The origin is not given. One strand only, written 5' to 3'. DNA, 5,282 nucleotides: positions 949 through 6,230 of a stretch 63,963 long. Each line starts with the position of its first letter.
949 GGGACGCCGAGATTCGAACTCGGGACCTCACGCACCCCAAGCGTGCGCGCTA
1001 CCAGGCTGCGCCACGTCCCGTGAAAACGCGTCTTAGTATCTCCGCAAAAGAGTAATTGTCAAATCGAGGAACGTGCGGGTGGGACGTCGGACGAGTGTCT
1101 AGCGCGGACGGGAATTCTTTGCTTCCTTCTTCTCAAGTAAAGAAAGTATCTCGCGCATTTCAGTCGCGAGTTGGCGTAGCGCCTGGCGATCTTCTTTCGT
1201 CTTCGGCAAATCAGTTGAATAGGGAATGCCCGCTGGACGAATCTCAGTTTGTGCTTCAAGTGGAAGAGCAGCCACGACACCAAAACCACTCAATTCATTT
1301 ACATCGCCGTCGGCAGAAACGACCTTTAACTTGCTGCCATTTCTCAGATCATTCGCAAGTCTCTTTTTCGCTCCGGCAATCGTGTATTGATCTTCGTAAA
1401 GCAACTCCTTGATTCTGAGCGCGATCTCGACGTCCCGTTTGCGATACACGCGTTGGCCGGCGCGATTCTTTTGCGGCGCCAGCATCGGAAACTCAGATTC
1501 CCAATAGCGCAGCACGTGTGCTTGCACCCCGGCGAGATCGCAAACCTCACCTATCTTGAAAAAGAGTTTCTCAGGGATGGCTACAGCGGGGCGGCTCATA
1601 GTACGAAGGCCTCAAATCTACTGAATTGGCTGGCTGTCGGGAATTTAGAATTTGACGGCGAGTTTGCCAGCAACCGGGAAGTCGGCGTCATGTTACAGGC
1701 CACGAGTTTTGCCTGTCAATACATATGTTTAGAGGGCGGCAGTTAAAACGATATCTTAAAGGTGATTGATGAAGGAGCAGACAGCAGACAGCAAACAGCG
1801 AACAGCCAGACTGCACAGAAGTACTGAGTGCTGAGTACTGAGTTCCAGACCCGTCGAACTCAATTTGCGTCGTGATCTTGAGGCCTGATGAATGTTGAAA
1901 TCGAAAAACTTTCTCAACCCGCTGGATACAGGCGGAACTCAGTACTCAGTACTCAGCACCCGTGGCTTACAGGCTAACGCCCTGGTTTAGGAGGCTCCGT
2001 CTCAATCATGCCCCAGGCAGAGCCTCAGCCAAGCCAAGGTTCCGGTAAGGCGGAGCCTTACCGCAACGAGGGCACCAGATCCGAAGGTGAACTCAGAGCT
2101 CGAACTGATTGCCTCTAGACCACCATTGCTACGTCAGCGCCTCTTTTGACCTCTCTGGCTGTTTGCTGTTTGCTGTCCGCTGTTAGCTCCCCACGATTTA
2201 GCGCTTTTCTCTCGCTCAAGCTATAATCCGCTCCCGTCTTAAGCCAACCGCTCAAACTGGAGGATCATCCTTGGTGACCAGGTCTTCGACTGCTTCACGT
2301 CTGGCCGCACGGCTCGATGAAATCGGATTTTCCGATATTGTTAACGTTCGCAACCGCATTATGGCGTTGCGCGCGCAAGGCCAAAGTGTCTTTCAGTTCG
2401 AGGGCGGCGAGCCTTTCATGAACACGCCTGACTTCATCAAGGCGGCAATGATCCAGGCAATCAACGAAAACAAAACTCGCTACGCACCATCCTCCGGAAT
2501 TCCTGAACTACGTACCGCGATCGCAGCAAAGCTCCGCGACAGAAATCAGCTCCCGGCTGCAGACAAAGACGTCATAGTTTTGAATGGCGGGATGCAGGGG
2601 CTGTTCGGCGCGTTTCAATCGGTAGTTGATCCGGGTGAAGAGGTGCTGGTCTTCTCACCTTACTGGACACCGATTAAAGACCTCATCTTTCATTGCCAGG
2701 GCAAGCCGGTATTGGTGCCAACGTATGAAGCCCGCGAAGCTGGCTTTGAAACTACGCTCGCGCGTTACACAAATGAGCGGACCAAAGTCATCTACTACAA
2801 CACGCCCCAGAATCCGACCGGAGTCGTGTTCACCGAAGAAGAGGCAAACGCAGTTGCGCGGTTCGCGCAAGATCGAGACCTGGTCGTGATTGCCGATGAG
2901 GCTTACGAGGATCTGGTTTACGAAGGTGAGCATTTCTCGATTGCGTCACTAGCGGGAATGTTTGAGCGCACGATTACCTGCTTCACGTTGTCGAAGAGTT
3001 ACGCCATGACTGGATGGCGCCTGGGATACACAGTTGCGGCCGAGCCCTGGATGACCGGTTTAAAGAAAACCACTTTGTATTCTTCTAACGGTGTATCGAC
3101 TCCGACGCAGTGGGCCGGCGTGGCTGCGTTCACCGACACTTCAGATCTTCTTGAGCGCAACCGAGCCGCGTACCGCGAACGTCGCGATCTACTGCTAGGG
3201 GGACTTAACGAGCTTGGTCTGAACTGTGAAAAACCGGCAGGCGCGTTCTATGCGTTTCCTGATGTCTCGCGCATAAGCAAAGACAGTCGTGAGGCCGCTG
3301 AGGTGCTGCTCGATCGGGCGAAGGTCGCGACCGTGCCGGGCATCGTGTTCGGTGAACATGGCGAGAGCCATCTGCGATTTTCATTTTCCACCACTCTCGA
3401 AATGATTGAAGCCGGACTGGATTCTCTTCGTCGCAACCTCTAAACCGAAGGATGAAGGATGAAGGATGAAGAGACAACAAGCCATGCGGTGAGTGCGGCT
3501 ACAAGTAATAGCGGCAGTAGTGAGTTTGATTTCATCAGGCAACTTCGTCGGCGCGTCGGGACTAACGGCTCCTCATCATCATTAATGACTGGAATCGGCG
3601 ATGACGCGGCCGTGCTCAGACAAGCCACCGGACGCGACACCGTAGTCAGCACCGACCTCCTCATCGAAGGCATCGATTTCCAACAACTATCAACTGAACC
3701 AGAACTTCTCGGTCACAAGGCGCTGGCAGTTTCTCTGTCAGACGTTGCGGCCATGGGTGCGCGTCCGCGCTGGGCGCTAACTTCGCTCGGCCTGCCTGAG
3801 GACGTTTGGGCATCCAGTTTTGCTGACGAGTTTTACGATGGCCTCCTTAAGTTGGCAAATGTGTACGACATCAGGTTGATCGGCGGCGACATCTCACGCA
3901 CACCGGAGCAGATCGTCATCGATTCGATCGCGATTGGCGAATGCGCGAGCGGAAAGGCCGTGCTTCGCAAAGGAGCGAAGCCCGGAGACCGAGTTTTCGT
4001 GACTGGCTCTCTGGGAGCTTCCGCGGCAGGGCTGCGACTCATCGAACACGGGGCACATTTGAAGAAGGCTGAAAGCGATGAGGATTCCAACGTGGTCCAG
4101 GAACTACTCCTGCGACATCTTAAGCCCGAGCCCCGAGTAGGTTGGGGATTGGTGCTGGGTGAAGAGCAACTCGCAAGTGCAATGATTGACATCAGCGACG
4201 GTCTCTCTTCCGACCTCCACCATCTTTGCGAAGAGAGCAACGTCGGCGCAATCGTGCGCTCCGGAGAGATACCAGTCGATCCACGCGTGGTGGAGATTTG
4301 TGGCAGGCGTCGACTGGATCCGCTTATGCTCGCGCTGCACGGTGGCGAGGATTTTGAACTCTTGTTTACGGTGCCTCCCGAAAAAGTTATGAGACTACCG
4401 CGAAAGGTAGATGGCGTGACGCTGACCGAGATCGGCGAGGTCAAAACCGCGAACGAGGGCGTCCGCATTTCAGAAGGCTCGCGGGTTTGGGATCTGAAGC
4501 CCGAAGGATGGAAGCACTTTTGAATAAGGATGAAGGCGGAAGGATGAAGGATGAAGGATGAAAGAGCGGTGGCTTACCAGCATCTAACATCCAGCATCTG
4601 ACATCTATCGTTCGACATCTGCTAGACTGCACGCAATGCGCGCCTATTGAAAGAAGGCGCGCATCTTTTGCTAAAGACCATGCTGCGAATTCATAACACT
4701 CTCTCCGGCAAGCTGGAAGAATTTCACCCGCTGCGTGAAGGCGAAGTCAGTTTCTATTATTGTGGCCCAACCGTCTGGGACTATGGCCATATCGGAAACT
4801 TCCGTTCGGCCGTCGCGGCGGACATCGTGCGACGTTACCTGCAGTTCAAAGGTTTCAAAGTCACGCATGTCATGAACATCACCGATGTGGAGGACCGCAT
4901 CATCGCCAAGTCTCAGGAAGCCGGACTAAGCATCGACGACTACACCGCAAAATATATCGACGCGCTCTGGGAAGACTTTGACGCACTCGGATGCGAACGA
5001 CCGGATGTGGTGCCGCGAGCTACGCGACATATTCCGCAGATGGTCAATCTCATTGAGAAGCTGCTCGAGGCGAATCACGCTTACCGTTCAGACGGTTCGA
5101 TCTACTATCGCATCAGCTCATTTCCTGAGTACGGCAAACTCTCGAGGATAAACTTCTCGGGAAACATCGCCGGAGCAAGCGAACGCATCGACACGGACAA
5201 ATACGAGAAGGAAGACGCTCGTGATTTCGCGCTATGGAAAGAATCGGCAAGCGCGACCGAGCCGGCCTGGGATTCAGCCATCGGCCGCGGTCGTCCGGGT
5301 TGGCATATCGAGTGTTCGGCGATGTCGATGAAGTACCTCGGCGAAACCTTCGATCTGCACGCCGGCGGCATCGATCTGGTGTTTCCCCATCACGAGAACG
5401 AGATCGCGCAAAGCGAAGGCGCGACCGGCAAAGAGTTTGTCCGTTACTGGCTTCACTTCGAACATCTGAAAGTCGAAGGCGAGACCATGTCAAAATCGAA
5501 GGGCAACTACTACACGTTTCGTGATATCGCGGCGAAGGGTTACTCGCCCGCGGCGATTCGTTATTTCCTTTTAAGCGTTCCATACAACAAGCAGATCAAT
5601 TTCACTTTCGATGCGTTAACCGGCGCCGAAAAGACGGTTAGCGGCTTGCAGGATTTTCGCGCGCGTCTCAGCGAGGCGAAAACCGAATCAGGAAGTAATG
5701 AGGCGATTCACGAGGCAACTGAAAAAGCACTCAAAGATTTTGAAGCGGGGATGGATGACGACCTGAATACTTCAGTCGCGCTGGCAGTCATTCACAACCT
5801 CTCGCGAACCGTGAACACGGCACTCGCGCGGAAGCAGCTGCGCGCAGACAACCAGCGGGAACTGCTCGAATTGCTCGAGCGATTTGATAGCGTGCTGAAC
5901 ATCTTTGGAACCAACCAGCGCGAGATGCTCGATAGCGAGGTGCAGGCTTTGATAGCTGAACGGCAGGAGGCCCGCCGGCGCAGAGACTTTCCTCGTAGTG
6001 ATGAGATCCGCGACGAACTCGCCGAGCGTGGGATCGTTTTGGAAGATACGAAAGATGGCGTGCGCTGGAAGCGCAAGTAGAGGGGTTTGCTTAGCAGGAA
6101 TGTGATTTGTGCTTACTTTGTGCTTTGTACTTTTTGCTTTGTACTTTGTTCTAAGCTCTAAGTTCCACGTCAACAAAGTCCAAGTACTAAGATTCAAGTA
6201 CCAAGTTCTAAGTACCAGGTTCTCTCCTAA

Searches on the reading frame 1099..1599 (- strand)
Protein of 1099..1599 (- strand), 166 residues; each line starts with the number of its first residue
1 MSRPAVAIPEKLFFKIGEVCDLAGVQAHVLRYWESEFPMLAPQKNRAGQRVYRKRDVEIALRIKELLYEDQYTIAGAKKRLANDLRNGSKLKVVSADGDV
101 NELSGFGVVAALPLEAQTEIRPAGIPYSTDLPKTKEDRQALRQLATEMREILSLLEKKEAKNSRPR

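Call 22: search_protein_families(library=pfam, proteins=[window:1099-1599:-], max_evalue=0.00001)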
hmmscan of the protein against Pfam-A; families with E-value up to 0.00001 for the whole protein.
window:1099-1599:- (166 aa): 2 families
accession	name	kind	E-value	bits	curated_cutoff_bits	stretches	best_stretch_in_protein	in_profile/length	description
PF13411.12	MerR_1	-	2.1e-18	66.6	21.6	1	14-82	1-67/69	MerR HTH family regulatory protein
PF00376.29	MerR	-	5.8e-09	36.1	28.2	1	15-52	1-38/38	MerR family regulatory protein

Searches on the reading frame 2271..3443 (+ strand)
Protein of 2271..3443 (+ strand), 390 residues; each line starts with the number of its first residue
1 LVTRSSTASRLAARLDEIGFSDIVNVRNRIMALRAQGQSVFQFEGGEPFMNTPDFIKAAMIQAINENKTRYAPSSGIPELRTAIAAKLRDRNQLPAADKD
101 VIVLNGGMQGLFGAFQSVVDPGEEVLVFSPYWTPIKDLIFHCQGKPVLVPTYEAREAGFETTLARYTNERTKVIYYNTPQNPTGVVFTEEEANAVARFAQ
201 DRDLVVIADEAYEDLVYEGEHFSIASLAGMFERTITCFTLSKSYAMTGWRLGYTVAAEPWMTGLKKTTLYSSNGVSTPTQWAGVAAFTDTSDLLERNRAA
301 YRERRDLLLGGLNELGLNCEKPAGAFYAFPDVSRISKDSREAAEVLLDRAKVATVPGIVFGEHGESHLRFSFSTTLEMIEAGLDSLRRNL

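Call 20: search_protein_families(library=pfam, proteins=[window:2271-3443:+], max_evalue=0.00001)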
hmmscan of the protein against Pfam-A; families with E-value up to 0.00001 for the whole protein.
window:2271-3443:+ (390 aa): 1 family
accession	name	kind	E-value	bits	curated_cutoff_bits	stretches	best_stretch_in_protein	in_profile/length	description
PF00155.27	Aminotran_1_2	-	1.6e-62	212.2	19.7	1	51-385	14-360/361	Aminotransferase class I and II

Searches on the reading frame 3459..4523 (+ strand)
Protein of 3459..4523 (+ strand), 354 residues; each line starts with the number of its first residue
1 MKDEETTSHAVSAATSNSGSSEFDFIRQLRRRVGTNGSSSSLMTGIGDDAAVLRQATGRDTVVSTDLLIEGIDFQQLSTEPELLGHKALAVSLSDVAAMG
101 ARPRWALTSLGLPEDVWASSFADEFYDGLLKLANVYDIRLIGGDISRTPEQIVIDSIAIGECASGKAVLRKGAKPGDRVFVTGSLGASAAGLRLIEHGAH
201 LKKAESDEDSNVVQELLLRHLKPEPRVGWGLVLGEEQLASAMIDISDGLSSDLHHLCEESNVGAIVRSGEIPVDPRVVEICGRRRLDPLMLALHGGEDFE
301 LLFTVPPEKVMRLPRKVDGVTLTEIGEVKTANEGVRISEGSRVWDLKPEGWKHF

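Call 20: search_protein_families(library=pfam, proteins=[window:3459-4523:+], max_evalue=0.00001)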
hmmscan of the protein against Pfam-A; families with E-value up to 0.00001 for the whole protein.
window:3459-4523:+ (354 aa): 2 families
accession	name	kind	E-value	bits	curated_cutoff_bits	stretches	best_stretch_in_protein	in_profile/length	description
PF00586.29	AIRS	-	1.3e-25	90.4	24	1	47-161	1-111/112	AIR synthase related protein, N-terminal domain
PF02769.27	AIRS_C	-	1.3e-11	45.3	23.1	1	174-333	1-150/156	AIR synthase related protein, C-terminal domain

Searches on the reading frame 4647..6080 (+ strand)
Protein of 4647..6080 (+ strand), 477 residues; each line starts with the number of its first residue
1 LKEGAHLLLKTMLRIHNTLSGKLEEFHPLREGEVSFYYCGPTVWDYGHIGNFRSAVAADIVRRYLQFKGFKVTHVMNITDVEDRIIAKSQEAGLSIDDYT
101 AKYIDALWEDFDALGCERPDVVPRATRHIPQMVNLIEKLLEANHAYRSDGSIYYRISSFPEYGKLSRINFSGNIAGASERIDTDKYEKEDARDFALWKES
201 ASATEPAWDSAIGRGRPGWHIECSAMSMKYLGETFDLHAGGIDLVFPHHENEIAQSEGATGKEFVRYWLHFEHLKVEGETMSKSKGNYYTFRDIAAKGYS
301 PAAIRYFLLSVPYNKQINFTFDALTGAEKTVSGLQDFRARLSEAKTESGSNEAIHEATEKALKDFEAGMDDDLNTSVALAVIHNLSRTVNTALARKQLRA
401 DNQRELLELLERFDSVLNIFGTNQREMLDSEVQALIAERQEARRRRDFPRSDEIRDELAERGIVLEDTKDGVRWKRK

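Call 20: search_protein_families(library=pfam, proteins=[window:4647-6080:+], max_evalue=0.00001)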
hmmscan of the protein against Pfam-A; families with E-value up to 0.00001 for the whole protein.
window:4647-6080:+ (477 aa): 5 families
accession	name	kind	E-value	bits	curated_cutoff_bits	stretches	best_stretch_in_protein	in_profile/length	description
PF01406.26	tRNA-synt_1e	-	1.5e-109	366.4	27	1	26-327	2-299/301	tRNA synthetases class I (C) catalytic domain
PF09334.17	tRNA-synt_1g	-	6.3e-13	48.7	20.1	1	47-154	14-122/391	tRNA synthetases class I (M)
PF09190.17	DALR_2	-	7.1e-11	42.9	22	1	365-420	2-56/57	DALR domain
PF23493.1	CysS_C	-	5.1e-10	39.7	23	1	428-474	4-50/51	Cysteinyl-tRNA ligase anticodon binding domain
PF01921.24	tRNA-synt_1f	-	6.9e-09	35.5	27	0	271-355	272-354/360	tRNA synthetases class I (K)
